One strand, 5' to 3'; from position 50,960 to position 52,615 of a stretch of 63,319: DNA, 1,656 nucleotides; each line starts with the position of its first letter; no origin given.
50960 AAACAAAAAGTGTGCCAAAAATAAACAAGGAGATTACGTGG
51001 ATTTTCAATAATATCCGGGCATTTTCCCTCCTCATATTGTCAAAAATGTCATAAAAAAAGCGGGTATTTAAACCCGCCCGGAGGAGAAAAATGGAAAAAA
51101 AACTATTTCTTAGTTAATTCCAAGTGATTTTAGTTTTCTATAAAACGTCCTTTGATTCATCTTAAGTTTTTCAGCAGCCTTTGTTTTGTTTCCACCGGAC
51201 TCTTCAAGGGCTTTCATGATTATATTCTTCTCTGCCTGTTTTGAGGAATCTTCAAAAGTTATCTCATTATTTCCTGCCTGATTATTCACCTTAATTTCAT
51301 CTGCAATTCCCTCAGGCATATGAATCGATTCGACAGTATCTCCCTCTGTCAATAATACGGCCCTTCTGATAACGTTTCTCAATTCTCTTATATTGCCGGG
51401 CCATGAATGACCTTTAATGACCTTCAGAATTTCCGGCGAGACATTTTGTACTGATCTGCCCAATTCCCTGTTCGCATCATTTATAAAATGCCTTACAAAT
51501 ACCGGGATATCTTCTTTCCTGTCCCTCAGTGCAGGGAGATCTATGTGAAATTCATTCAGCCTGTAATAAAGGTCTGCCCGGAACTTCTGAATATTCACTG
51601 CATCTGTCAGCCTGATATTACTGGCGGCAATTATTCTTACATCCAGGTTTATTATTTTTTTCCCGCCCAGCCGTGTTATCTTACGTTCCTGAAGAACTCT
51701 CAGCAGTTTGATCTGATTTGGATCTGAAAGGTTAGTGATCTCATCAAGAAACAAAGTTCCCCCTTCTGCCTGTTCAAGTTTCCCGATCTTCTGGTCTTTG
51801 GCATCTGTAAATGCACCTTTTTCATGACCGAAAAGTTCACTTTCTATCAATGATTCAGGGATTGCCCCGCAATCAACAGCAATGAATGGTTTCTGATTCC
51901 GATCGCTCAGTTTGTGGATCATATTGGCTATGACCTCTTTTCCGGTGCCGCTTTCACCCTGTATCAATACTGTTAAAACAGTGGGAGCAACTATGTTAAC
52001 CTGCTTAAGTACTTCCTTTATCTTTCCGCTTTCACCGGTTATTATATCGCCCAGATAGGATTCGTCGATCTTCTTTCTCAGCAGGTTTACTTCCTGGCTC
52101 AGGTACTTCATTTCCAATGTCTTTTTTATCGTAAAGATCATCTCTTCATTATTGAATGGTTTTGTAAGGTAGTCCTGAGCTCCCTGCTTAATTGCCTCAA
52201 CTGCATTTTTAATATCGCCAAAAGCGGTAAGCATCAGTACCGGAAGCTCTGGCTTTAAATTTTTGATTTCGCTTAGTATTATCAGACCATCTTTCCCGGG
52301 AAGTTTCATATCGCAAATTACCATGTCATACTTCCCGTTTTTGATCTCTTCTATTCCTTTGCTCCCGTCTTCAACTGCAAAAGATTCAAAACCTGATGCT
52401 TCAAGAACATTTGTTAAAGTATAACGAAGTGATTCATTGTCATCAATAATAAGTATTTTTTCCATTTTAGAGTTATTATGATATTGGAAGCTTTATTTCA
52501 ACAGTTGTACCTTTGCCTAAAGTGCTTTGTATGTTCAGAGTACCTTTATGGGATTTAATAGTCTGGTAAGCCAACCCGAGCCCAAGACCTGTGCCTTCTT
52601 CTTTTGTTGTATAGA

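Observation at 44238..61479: One composite regulatory module used four times: a TGACA-N4-TGTCA palindrome 59-70 bp upstream of a sigma-54-type TGGCA(C/T)-N5-TTG element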

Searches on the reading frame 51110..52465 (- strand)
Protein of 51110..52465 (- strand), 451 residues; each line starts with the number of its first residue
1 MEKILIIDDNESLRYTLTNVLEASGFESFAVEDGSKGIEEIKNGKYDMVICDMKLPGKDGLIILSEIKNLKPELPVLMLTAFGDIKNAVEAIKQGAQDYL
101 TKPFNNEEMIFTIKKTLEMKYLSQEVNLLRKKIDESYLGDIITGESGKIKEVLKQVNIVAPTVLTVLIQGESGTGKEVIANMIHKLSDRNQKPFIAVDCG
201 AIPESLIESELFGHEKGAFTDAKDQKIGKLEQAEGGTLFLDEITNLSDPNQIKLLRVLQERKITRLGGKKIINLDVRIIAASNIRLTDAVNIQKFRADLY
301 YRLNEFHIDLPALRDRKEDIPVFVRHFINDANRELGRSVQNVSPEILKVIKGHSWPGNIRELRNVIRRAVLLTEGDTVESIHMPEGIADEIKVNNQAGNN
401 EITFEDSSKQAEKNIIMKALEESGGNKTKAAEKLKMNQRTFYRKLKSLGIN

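Call 10: search_protein_families(library=pfam, proteins=[window:51110-52465:-], max_evalue=0.01)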
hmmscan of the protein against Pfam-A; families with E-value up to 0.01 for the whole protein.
window:51110-52465:- (451 aa): 10 families
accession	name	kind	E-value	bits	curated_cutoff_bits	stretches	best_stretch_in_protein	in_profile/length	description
PF00158.32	Sigma54_activat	-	4e-69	232.1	20.2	1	142-308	1-167/168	Sigma-54 interaction domain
PF00072.30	Response_reg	-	4.4e-30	104.5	30.2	1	4-111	1-108/111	Response regulator receiver domain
PF25601.1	AAA_lid_14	-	9.8e-25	86.6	27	1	314-394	1-81/87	AAA+ ATPase lid domain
PF14532.12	Sigma54_activ_2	-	7.8e-21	75.2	25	1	144-313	2-138/138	Sigma-54 interaction domain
PF02954.25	HTH_8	-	5.8e-13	48.8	22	1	410-446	4-40/42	Bacterial regulatory protein, Fis family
PF07728.20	AAA_5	-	4.6e-08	33.6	22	1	166-285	2-124/139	AAA domain (dynein-related subfamily)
PF07724.20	AAA_2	-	8.7e-07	29.6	27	1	165-291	5-132/166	AAA domain (Cdc48 subfamily)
PF06490.17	FleQ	-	0.0012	19.6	22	1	3-85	1-81/108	Flagellar regulatory protein FleQ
PF01078.27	Mg_chelatase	-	0.0034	17.3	20.3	0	224-283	96-157/207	Magnesium chelatase, subunit ChlI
PF00004.35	AAA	-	0.0061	17.4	21.2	0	166-284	1-110/131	ATPase family associated with various cellular activities (AAA)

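Call 14: find_encoding_contigs(protein=window:51110-52465:-, flank=10000, max_places=6)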
Protein window:51110-52465:- (451 aa): 1 contig read that carries it; 1 place shown.
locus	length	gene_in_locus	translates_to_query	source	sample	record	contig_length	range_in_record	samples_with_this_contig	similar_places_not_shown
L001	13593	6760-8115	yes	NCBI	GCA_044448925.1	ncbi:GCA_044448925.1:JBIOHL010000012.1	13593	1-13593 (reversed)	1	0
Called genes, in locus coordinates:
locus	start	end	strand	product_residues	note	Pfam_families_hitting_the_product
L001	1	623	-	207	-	?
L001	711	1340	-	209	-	PF13505:OMP_b-brl (weak)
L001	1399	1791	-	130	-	PF00072:Response_reg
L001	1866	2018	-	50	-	-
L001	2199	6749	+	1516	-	PF05227:CHASE3, PF08447:PAS_3, PF01590:GAF, PF13185:GAF_2, PF00989:PAS, PF13426:PAS_9, PF00989:PAS, PF13426:PAS_9, +8 more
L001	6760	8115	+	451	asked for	PF00072:Response_reg, PF00158:Sigma54_activat, PF14532:Sigma54_activ_2, PF07724:AAA_2 (weak), PF07728:AAA_5, PF25601:AAA_lid_14, PF02954:HTH_8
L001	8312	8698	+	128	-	-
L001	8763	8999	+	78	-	-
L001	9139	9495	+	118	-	-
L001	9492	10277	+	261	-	PF01209:Ubie_methyltran, PF02353:CMAS (faint), PF13489:Methyltransf_23 (weak), PF13847:Methyltransf_31, PF08241:Methyltransf_11, PF13649:Methyltransf_25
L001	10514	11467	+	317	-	PF04041:Glyco_hydro_130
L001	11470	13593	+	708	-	PF00534:Glycos_transf_1, PF13692:Glyco_trans_1_4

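Call 15: find_related_loci(query=window:51110-52465:-, collection=genome_contigs, flank=10000)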
Query window:51110-52465:- (451 aa) in genome_contigs; peptide patterns used: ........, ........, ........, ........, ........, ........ (x = any residue, [..] = any of these).
136 stretches matched a pattern; 82 encode a relative of the query (tblastn E <= 1e-3); the best 80 are kept; 79 distinct loci.
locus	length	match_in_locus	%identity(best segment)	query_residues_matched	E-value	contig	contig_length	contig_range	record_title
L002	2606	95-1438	71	1-450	0e+0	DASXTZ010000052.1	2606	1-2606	MAG TPA_asm: Ignavibacteria bacterium isolate SMAG_U4705 k141_12070, whole genome shotgun sequence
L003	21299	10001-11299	72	17-450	0e+0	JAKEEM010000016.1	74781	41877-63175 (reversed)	MAG: Chlorobiota bacterium isolate PMV_1.34 PMV_1.34.k101_240391, whole genome shotgun sequence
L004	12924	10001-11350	68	1-451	0e+0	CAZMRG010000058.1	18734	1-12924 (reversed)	MAG TPA_asm: uncultured Ignavibacteriales bacterium isolate binchicken_co54_475 genome assembly, contig: NODE_5221_lengt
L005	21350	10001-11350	68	1-450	0e+0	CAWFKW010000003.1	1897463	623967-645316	MAG: uncultured Ignavibacteria bacterium isolate MFD06435.bin.1.139 genome assembly, contig: contig_22176, whole genome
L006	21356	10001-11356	66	1-451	0e+0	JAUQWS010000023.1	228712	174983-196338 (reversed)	MAG: Ignavibacteria bacterium isolate BIN9 contig_31000, whole genome shotgun sequence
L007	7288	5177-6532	68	1-451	0e+0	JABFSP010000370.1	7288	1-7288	MAG: Ignavibacteria bacterium isolate WB-IL-15 seq_5794, whole genome shotgun sequence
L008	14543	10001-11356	68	1-451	0e+0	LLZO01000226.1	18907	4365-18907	MAG: Chlorobi bacterium OLB5 UZ05_CHB002CONTIG000226, whole genome shotgun sequence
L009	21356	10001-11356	67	1-451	0e+0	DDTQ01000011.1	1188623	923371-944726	MAG TPA_asm: Ignavibacteria bacterium UBA2360 UBA2360_contig_101, whole genome shotgun sequence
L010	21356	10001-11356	67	1-451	0e+0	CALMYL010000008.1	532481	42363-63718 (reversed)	MAG TPA_asm: uncultured Ignavibacteria bacterium isolate SRR2107182_bin.96_CONCOCT_v1.1_MAG genome assembly, contig: ERZ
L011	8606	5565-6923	65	1-448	0e+0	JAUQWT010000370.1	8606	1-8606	MAG: Ignavibacteria bacterium isolate BIN10 contig_210211, whole genome shotgun sequence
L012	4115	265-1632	65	1-451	0e+0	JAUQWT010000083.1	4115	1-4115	MAG: Ignavibacteria bacterium isolate BIN10 contig_34872, whole genome shotgun sequence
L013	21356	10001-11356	67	1-451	0e+0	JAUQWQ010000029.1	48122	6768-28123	MAG: Ignavibacteria bacterium isolate BIN7 contig_32029, whole genome shotgun sequence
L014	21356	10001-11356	65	1-451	0e+0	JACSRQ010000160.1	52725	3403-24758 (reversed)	MAG: Ignavibacteria bacterium isolate BA6 contig-70_452, whole genome shotgun sequence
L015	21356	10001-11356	66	1-451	0e+0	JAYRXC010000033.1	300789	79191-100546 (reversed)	MAG: Ignavibacteria bacterium isolate EBPR_ori4bin.22 k141_157550, whole genome shotgun sequence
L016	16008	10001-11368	64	1-451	0e+0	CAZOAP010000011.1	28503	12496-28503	MAG TPA_asm: uncultured Ignavibacteriales bacterium isolate binchicken_co322_93 genome assembly, contig: NODE_2603_lengt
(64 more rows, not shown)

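Call 43: search_solved_structures(query=window:51110-52465:-, max_evalue=1e-40)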
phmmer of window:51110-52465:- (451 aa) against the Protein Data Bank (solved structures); distinct sequences matched with E-value up to 1e-40: 35.
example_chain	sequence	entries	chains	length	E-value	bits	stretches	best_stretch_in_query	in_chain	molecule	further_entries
4l4u_A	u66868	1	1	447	1.6e-95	324.1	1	4-450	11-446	Transcriptional regulator (NtrC family)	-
1ny5_A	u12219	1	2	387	1.3e-91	311.2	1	4-379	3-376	transcriptional regulator (NtrC family)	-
5m7n_A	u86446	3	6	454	7.7e-81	275.8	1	4-450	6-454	Nitrogen assimilation regulatory protein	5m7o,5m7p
3dzd_A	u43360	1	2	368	4.3e-80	273.3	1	3-378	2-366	Transcriptional regulator (NtrC family)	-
1ojl_A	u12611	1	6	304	3.5e-77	263.7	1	142-445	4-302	TRANSCRIPTIONAL REGULATORY PROTEIN ZRAR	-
5ep0_A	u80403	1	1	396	1.9e-76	261.3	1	3-385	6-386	Putative repressor protein luxO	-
9qq6_C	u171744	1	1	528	3.2e-70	240.8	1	124-450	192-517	Nif-specific regulatory protein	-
8p53_C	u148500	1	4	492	4.8e-68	233.6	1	3-372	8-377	Transcriptional regulator FleQ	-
4ly6_A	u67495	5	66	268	6.2e-68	233.3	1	125-379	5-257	Transcriptional regulator (NtrC family)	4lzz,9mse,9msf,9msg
1ny6_A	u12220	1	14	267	7.9e-68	232.9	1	127-379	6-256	transcriptional regulator (NtrC family)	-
26jl_A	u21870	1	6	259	1.2e-67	232.3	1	140-385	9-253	Flagellar regulatory protein A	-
6iy8_A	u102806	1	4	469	3.5e-67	230.8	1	125-377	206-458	Positive regulator CapR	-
3m0e_A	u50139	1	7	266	6e-67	230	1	128-379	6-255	Transcriptional regulator (NtrC family)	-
5exx_A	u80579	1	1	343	3.8e-66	227.3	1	142-372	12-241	Transcriptional regulator FleQ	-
4qhs_A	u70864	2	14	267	1.3e-64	222.3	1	151-383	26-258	Flagellar regulatory protein C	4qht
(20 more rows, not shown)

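Call 44: search_protein_families(library=ncbifam, proteins=[window:51110-52465:-], max_evalue=0.001)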
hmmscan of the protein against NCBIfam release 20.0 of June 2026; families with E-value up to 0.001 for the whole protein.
window:51110-52465:- (451 aa): 115 families (the best 25 are shown)
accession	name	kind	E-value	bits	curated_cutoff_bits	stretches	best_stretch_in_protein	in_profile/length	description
NF008469.0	PRK11361.1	equivalog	7.9e-128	427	714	1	2-451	5-457/461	acetoacetate metabolism transcriptional regulator AtoC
TIGR01818.1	ntrC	equivalog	4.4e-123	411.5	558.6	1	4-400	1-394/463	nitrogen regulation protein NR(I)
TIGR02915.1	PEP_resp_reg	equivalog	1.6e-117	393.1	502.6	1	4-450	1-444/445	PEP-CTERM-box response regulator transcription factor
NF007689.0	PRK10365.1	equivalog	3.6e-114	382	760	1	3-445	7-439/441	sigma-54-dependent response regulator transcription factor ZraR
NF051870.1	NAssimRespRegNtrX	equivalog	3.2e-109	365.8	600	1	2-450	2-452/452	nitrogen assimilation response regulator NtrX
NF011695.0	PRK15115.1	equivalog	1.4e-107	360.3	763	1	3-445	8-433/445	two-component system response regulator GlrR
NF041552.1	TF_PrdR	equivalog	1.4e-105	353.9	795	1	118-447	250-575/577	sigma-54 dependent transcriptional regulator PrdR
NF008176.1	PRK10923.1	equivalog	3.8e-104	348.9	620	1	3-392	5-390/469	nitrogen regulation protein NR(I)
NF041946.1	LuxO_transreg_Vib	equivalog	5.2e-100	335.4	800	1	9-447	4-459/463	quorum-sensing sigma-54 dependent transcriptional regulator LuxO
TIGR01817.1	nifA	equivalog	6.7e-99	332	528.85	1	131-382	187-437/534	nif-specific transcriptional activator NifA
NF050807.1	TransRegFlbDCaul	equivalog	8.1e-96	321.6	750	1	25-447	24-437/454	sigma-54-dependent transcriptional regulator FlbD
NF003451.0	PRK05022.1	equivalog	1.7e-91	307.5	476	1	136-450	186-510/512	nitric oxide reductase transcriptional regulator NorR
NF049963.1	RespRegFlgRCampy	domain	6e-90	302.1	750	1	4-447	3-426/429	fla regulon two-component system response regulator FlgR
NF038308.1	RNA_repair_RtcR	equivalog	5.2e-89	299.5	650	1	87-440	125-503/530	RNA repair transcriptional activator RtcR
NF011958.0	PRK15429.1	equivalog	3.6e-87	293.6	830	1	135-451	375-687/692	formate hydrogenlyase transcriptional activator FlhA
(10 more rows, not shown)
